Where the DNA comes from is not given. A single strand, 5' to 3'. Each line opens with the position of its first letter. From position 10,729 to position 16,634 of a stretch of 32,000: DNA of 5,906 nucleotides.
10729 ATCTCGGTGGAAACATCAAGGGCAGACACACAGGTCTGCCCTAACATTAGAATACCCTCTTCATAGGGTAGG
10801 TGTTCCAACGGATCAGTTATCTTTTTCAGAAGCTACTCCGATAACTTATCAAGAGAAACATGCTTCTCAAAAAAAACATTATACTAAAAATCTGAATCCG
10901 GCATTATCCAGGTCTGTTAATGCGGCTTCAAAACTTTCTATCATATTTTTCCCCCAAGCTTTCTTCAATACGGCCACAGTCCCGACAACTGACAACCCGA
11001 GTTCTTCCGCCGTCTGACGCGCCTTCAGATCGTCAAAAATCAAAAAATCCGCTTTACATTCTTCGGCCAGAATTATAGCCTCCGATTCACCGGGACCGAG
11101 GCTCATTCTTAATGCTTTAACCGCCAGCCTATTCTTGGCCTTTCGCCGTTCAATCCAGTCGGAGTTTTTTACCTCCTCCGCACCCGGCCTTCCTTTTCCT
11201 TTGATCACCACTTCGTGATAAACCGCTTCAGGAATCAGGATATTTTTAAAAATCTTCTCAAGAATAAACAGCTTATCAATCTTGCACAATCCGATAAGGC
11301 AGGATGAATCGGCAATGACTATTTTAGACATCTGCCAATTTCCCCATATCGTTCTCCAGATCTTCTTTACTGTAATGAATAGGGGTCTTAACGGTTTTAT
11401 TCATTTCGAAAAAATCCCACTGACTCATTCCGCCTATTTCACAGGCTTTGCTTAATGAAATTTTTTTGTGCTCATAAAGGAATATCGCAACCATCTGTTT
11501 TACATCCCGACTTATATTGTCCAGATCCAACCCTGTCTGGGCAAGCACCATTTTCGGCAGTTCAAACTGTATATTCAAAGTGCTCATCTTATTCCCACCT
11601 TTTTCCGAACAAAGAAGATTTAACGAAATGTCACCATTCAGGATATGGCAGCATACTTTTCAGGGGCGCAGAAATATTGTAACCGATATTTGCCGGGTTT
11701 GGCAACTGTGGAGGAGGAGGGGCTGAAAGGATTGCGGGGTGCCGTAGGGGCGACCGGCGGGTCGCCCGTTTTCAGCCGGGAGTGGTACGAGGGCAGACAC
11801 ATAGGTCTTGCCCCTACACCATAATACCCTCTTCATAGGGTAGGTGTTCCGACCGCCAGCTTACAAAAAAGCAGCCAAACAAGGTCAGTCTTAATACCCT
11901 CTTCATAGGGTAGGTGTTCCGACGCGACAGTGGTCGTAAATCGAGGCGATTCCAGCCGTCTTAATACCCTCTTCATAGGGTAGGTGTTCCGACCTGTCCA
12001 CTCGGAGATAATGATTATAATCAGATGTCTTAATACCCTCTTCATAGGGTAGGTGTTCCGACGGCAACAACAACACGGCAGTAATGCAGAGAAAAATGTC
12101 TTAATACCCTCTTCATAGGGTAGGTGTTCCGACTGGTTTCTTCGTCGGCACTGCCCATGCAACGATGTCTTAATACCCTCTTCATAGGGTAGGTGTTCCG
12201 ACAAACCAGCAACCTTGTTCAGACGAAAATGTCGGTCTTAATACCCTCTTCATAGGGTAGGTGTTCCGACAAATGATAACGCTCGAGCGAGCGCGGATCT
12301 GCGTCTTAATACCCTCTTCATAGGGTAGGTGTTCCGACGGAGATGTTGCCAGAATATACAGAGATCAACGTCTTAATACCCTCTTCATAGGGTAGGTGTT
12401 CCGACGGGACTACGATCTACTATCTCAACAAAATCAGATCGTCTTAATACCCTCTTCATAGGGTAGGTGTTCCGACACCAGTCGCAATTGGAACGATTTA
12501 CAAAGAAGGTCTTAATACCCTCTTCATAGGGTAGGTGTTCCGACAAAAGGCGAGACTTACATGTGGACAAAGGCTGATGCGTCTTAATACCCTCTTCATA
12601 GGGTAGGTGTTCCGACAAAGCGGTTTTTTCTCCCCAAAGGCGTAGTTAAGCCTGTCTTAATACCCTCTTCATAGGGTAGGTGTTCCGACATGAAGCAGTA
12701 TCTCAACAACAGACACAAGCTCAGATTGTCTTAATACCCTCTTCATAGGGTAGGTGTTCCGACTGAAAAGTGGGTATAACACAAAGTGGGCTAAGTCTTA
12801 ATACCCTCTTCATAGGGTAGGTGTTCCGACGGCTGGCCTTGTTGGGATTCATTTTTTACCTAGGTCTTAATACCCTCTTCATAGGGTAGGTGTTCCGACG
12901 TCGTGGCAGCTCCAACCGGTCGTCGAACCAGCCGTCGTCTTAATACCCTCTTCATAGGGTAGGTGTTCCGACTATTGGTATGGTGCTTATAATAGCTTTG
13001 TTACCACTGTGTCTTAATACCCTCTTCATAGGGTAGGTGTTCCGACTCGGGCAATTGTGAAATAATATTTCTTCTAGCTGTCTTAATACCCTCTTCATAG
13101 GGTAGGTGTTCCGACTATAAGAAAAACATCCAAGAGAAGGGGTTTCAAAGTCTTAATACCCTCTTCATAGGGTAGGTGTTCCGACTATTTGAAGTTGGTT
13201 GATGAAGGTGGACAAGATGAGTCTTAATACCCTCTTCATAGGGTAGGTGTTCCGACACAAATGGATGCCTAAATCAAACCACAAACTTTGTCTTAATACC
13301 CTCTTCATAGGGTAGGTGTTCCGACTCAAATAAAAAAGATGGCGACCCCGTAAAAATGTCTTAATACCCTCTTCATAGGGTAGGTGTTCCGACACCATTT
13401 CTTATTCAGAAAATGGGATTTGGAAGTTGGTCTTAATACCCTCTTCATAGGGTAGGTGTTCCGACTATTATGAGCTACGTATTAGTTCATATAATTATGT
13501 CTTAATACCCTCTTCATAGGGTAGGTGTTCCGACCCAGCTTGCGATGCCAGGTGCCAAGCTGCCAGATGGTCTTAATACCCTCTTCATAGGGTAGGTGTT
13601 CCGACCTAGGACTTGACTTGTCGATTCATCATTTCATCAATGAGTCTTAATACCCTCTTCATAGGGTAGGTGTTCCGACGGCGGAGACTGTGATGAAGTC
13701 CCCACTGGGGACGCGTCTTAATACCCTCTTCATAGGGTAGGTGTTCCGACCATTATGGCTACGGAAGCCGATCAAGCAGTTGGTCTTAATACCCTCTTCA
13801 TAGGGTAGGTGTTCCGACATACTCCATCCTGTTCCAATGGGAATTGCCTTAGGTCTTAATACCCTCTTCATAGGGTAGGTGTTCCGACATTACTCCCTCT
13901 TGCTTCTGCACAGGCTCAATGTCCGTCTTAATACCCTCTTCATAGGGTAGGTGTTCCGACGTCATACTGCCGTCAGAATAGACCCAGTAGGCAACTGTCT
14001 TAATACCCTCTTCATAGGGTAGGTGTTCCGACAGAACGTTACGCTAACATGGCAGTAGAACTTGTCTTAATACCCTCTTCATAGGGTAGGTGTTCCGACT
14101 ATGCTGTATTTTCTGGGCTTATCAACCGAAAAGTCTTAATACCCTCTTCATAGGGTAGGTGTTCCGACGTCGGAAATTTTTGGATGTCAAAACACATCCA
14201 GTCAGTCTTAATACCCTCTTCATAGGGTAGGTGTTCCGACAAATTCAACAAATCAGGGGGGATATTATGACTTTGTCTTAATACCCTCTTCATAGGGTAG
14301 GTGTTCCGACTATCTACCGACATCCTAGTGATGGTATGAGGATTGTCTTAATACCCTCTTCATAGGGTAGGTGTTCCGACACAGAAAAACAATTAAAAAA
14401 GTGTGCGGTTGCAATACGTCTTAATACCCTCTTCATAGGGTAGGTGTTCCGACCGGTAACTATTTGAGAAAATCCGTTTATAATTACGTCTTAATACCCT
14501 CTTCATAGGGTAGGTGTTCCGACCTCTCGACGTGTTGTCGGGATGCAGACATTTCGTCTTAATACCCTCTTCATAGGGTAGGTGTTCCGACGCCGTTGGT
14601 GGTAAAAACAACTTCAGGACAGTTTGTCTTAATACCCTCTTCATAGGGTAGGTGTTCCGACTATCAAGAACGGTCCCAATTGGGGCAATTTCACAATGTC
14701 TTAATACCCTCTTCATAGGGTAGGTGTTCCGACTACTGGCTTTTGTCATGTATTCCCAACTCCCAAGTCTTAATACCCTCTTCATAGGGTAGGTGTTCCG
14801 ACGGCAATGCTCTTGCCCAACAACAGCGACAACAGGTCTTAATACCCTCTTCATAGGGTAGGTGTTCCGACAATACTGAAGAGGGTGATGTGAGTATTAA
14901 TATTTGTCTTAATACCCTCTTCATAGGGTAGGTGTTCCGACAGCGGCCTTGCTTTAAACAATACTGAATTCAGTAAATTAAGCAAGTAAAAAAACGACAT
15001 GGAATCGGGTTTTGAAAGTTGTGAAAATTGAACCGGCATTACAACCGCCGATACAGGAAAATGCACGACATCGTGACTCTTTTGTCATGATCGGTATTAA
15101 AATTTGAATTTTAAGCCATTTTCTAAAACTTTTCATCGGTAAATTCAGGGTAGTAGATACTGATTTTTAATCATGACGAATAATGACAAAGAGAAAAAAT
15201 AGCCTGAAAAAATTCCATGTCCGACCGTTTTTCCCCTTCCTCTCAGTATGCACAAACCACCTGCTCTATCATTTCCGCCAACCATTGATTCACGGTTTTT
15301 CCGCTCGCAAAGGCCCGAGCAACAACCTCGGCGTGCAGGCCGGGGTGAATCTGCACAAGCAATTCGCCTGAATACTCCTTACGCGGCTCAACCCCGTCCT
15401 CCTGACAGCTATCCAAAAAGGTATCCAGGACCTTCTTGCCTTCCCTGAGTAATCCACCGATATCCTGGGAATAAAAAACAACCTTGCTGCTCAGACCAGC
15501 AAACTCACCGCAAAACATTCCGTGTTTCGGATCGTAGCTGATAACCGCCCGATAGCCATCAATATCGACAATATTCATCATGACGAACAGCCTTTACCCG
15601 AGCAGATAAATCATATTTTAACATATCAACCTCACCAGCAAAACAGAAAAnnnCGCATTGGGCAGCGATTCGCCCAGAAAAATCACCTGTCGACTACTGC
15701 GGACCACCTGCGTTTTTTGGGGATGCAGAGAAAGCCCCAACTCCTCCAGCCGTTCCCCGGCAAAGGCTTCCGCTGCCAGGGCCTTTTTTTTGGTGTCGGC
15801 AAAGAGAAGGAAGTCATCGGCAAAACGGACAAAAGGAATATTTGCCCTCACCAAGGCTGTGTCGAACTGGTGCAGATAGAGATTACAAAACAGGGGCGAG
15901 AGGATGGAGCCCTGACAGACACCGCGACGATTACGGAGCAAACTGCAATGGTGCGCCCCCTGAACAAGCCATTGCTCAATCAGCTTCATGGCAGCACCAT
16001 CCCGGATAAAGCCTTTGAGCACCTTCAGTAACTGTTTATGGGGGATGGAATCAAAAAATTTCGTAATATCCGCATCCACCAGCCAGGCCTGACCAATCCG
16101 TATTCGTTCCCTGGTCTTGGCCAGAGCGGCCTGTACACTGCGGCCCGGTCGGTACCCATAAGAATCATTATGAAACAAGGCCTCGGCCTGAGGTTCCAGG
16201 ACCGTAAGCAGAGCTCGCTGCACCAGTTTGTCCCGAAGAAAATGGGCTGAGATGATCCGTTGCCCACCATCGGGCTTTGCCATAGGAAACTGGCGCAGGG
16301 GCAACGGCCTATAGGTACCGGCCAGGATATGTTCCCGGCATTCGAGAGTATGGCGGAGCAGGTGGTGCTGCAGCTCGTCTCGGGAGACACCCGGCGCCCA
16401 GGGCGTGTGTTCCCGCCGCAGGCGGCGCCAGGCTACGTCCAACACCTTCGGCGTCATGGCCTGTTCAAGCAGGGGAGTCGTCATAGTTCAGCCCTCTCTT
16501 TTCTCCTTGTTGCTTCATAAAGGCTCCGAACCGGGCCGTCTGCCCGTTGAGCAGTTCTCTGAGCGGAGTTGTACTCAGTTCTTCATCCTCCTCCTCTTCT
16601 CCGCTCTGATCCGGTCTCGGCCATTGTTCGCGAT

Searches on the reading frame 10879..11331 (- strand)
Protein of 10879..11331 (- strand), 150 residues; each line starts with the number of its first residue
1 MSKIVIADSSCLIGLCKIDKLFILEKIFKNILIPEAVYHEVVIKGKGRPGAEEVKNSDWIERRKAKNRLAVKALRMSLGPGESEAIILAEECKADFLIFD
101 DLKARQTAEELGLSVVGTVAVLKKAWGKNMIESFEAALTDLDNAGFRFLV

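Call 7: search_protein_families(library=pfam, proteins=[window:10879-11331:-], max_evalue=0.01)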
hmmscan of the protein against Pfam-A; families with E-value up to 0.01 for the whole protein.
window:10879-11331:- (150 aa): 1 family
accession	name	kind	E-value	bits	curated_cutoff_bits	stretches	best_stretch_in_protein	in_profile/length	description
PF11848.13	DUF3368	-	0.00018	21.8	27.3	1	115-147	1-33/46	Domain of unknown function (DUF3368)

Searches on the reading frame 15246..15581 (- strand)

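Call 5: search_protein_families(library=pfam, proteins=[window:15246-15581:-], max_evalue=0.1)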
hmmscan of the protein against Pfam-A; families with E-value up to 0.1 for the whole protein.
window:15246-15581:- (112 aa): 1 family
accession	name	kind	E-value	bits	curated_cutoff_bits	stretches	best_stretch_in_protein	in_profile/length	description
PF05534.18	HicB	-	1.2e-12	48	21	1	56-104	2-50/51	HicB family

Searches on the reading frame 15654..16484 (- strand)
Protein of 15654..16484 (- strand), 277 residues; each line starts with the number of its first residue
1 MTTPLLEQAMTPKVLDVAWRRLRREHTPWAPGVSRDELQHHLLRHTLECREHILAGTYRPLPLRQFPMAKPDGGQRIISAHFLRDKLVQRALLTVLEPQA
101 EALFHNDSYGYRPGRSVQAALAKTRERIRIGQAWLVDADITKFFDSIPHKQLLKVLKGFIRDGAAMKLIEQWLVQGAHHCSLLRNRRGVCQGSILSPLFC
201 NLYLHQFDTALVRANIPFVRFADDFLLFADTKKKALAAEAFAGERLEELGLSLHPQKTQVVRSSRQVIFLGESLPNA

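Call 5: search_protein_families(library=pfam, proteins=[window:15654-16484:-], max_evalue=0.1)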
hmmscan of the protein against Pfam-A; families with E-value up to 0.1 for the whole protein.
window:15654-16484:- (277 aa): 1 family
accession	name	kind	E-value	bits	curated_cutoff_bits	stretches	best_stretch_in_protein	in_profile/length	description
PF00078.32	RVT_1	-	1.1e-36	126.9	29.6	1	69-271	2-202/205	Reverse transcriptase (RNA-dependent DNA polymerase)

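Call 35: search_protein_families(library=ncbifam, proteins=[window:15654-16484:-], max_evalue=0.01)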
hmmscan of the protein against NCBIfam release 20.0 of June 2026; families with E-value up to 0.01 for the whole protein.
window:15654-16484:- (277 aa): 8 families
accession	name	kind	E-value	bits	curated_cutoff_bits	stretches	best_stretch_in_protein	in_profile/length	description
TIGR04416.1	group_II_RT_mat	equivalog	4.8e-70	236.4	300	1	14-273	3-266/353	group II intron reverse transcriptase/maturase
NF038233.2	retron_St85_RT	exception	1.9e-17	63.5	235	1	64-259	26-211/289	retron St85 family RNA-directed DNA polymerase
NF041747.1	Drt3a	equivalog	4e-14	52.8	200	1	134-264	112-241/412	antiviral reverse transcriptase Drt3a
NF041746.1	Drt2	equivalog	6.7e-14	51.9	390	1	183-264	218-302/416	antiviral reverse transcriptase Drt2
NF041749.1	Drt4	equivalog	8.2e-12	44.8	450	1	124-261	128-267/489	antiviral reverse transcriptase Drt4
NF038237.1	retron_Ec67_fus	exception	1.8e-08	33.3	450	1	64-233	38-209/572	retron Ec67 family RNA-directed DNA polymerase/endonuclease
NF042941.1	Retron_TIR_antiphage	equivalog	4.2e-08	32.4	600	1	64-233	30-188/464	TIR domain-containing anti-phage reverse transcriptase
NF041750.1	Drt5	equivalog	6.2e-05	22.1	550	1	135-264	129-254/484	antiviral reverse transcriptase Drt5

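Call 36: search_protein_families(library=padloc, proteins=[window:15654-16484:-], max_evalue=0.1)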
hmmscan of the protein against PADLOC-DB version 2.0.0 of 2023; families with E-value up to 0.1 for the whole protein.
window:15654-16484:- (277 aa): 90 families (the best 25 are shown)
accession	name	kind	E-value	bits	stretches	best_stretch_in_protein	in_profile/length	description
PDLC01136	RT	-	2.5e-90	300.5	1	6-275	2-259/263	RT (reverse transcriptase)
PDLC02063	Cas1_IIIb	-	3.6e-52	175.7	1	37-271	37-271/617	-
PDLC03764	RT_UG26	-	1.5e-32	110.9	1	75-272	71-270/398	DRT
PDLC03766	Drt9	-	2.4e-32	110.4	1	51-259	76-277/488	DRT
PDLC03779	RT_UG4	-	6.3e-30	102.3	1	18-272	9-257/307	DRT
PDLC03754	RT_UG17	-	4.9e-29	99.4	1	31-271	33-267/429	DRT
PDLC03759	RT_UG21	-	2.3e-25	87.4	1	123-264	133-268/503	DRT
PDLC01607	RT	-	9.8e-25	85.6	1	70-271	3-158/161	"CAS-I,CAS-II,CAS-III,CAS-IV,CAS-V,CAS-VI; acquisition_associated"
PDLC03756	RT_UG19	-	1.6e-24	84.9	1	124-261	138-275/562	DRT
PDLC03688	HEase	-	6.3e-24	82.6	1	47-220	68-242/599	homing endonuclease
PDLC03760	RT_UG22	-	1.4e-23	81.7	1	51-264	48-243/476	DRT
PDLC03773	RT_UG34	-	4.6e-22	76.6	1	133-270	150-296/512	DRT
PDLC03698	HEase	-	1.4e-20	70.9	1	13-209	260-457/834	homing endonuclease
PDLC03755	RT_UG18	-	1.5e-20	71.9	1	51-271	41-258/295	DRT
PDLC03783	Drt8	-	5.1e-20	70.3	1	109-264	119-262/493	DRT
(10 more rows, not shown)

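Call 57: find_related_loci(query=A3, collection=metagenome_contigs, flank=6000)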
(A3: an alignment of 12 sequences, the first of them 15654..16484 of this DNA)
Query A3 (277 aa) in metagenome_contigs; peptide patterns used: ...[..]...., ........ (x = any residue, [..] = any of these).
600 stretches matched a pattern (row limit reached: there are more); 559 encode a relative of the query (tblastn E <= 1e-3); the best 80 are kept; 80 distinct loci.
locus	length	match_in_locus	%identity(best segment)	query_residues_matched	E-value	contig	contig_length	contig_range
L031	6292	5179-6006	71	1-276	2e-130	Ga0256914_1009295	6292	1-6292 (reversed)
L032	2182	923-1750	64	1-276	6e-134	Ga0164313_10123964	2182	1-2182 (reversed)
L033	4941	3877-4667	69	2-276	7e-101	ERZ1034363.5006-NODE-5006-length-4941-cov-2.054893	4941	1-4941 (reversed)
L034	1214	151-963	49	5-275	3e-90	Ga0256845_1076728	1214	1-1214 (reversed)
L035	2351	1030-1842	45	5-275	3e-82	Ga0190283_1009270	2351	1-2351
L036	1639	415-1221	47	5-274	2e-79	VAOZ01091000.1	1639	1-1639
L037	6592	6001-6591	53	5-201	1e-59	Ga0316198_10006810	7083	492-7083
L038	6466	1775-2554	39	5-261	1e-52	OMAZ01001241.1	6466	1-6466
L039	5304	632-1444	37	5-271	9e-51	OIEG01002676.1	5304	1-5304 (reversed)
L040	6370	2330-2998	41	51-271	6e-48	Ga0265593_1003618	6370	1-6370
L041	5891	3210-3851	41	53-274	5e-48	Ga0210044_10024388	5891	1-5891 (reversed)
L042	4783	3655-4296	41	53-274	2e-47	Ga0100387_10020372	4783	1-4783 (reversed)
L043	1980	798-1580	36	13-271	6e-47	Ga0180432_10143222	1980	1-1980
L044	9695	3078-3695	40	58-261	1e-45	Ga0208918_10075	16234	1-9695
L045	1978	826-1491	39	55-274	7e-46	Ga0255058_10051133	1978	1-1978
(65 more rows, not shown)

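Call 61: search_protein_families(library=pfam, proteins=[L033:758-2170:+, L037:1311-2444:+, L037:3613-4209:+, L037:6-1103:+], max_evalue=0.1)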
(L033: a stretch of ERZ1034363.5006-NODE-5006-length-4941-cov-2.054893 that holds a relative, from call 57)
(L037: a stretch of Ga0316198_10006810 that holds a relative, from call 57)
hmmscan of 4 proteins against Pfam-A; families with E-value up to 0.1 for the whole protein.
L033:758-2170:+ (471 aa): 2 families
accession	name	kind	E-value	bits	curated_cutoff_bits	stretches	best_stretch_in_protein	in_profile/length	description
PF14362.11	DUF4407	-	1.2e-41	143.4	31.3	1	29-351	1-286/297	Domain of unknown function (DUF4407)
PF20711.2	DUF6825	-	0.029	15.3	27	0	172-246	37-103/105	Family of unknown function (DUF6825)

L037:1311-2444:+ (378 aa): 1 family
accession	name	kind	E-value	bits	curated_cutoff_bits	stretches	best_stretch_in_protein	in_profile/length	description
PF01442.23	Apolipoprotein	-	0.021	15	90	1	112-172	128-188/190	Apolipoprotein A1/A4/E domain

L037:3613-4209:+ (199 aa): 1 family
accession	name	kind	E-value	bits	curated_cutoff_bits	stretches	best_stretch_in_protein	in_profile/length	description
PF05597.16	Phasin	-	0.031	14.8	28.8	0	106-161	38-93/126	Poly(hydroxyalcanoate) granule associated protein (phasin)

L037:6-1103:+ (366 aa): 3 families
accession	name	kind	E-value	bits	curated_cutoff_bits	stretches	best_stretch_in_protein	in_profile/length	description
PF09002.17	Card1_endonuc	-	9.5e-33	113.1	26.4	1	220-354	2-133/136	Card1-like, endonuclease domain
PF23400.1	CARF_Card1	-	5.6e-05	23.6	24.6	1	39-91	72-123/146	Card1 CARF domain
PF08378.17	NERD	-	0.00071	20.5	22.1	1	254-291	28-64/111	Nuclease-related domain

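Call 65: search_protein_families(library=padloc, proteins=[L033:758-2170:+], max_evalue=0.1)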
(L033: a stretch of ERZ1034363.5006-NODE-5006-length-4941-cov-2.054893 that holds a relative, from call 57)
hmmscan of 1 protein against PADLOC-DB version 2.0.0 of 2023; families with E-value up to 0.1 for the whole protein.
L033:758-2170:+ (471 aa): 0 families
